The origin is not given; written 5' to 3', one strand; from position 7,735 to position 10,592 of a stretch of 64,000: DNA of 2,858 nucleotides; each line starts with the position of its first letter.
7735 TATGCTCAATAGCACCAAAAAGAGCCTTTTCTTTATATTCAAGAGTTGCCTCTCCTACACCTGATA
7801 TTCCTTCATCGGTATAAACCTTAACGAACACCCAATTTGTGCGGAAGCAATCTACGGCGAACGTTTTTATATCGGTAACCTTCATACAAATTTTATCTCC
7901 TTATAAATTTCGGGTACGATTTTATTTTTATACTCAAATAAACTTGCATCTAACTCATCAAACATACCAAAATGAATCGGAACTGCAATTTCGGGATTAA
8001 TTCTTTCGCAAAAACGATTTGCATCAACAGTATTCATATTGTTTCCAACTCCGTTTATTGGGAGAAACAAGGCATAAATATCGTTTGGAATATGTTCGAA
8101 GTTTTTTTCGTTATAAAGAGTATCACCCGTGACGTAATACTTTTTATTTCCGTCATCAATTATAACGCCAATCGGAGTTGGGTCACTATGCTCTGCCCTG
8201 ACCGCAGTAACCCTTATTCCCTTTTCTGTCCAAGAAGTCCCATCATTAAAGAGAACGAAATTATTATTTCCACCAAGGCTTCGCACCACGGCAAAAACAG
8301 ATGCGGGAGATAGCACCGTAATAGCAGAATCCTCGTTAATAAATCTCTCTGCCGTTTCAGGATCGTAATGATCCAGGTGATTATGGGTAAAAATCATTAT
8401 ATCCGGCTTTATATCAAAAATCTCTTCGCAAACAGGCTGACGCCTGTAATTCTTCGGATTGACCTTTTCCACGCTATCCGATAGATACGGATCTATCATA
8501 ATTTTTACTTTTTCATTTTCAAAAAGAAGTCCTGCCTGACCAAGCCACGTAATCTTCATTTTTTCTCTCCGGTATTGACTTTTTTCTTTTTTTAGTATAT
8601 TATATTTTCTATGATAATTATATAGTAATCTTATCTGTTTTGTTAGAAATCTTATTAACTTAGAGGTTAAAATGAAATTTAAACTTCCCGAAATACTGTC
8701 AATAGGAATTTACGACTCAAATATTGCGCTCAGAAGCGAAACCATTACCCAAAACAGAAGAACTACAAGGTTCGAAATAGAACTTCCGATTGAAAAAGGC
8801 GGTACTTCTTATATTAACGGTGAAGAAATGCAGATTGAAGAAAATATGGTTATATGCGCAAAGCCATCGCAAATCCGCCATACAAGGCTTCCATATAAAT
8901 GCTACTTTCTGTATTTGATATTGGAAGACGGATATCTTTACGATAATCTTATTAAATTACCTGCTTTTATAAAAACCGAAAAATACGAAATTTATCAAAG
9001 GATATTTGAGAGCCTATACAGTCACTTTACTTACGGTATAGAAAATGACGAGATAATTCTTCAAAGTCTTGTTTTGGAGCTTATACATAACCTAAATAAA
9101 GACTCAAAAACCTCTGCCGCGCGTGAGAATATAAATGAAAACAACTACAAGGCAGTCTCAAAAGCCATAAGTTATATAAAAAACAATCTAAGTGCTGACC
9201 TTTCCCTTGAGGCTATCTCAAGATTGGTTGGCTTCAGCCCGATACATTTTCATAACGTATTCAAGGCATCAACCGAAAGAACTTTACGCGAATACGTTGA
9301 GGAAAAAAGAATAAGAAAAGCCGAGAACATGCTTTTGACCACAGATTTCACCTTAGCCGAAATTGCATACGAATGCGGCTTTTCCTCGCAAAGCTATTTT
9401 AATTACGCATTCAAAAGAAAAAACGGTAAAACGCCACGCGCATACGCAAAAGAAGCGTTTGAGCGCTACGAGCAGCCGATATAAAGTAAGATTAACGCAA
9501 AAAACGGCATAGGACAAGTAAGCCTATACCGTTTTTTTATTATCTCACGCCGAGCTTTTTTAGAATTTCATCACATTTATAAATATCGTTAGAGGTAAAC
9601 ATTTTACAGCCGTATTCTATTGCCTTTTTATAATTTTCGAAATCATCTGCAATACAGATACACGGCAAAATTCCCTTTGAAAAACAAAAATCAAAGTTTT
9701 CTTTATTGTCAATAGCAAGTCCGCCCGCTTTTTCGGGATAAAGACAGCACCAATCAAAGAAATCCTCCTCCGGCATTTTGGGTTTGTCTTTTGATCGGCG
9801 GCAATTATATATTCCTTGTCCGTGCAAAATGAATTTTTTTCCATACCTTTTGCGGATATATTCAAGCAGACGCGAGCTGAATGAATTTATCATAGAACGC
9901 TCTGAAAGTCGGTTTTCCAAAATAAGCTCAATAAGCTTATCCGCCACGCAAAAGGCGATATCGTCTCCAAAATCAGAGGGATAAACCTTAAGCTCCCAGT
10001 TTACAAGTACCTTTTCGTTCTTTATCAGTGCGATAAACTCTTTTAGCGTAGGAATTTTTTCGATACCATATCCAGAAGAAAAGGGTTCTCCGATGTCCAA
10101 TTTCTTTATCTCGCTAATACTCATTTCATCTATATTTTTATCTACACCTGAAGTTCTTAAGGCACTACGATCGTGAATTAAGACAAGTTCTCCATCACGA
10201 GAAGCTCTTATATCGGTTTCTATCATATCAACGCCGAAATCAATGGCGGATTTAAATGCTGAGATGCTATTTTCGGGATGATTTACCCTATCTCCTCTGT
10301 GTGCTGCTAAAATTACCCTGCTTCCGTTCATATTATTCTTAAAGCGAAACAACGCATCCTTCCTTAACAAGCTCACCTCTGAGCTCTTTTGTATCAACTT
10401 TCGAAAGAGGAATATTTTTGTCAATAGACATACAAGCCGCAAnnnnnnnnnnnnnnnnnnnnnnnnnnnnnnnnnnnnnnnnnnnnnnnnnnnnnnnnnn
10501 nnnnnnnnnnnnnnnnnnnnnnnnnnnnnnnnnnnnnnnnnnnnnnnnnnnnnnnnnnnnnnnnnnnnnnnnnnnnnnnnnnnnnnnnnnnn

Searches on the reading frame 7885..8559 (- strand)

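Call 4: search_protein_families(library=pfam, proteins=[window:7885-8559:-])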
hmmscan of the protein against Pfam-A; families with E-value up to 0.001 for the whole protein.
window:7885-8559:- (225 aa): 3 families
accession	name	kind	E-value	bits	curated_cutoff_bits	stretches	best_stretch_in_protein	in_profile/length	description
PF13483.12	Lactamase_B_3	-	7.5e-15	55.7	24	1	2-196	1-160/160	Beta-lactamase superfamily domain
PF12706.13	Lactamase_B_2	-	1.5e-14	54.5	27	1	20-197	3-200/200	Beta-lactamase superfamily domain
PF00753.33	Lactamase_B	-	9.6e-08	32.6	22.7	1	111-194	114-194/196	Metallo-beta-lactamase superfamily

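Call 86: search_protein_families(library=ncbifam, proteins=[window:7885-8559:-], max_evalue=0.00001)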
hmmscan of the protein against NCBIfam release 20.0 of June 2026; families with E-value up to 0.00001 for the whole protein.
window:7885-8559:- (225 aa): 2 families
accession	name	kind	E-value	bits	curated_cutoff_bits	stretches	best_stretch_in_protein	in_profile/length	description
NF001911.0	PRK00685.1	equivalog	6.8e-23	81.3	144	1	1-214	1-211/228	metal-dependent hydrolase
NF008688.0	PRK11709.1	equivalog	3.6e-08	32.7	306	0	30-122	88-182/355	L-ascorbate 6-phosphate lactonase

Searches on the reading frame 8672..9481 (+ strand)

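Call 4: search_protein_families(library=pfam, proteins=[window:8672-9481:+])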
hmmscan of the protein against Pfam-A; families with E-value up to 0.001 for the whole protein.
window:8672-9481:+ (270 aa): 2 families
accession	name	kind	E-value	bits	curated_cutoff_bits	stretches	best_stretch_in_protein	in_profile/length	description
PF12833.13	HTH_18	-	6.6e-21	74.8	33.6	1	183-260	2-79/80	Helix-turn-helix domain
PF00165.29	HTH_AraC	-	1.7e-20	73.1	26.6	2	222-258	2-40/42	Bacterial regulatory helix-turn-helix proteins, AraC family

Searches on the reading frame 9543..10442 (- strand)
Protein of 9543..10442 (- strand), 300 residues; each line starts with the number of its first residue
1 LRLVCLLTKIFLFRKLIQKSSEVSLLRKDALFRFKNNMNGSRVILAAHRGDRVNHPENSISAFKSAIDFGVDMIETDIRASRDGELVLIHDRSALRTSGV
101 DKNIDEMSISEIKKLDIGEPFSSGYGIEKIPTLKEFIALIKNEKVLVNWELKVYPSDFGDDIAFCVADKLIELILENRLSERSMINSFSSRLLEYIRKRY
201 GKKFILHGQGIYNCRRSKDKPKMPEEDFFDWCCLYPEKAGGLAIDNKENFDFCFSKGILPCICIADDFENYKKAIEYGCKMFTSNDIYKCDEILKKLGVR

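Call 62: search_protein_families(library=pfam, proteins=[window:9543-10442:-], max_evalue=0.00001)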
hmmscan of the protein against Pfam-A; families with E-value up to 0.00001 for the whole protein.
window:9543-10442:- (300 aa): 1 family
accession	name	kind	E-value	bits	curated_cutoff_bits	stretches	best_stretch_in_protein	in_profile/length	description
PF03009.23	GDPD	-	1.5e-29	104.3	23.6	1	48-201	1-159/244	Glycerophosphoryl diester phosphodiesterase family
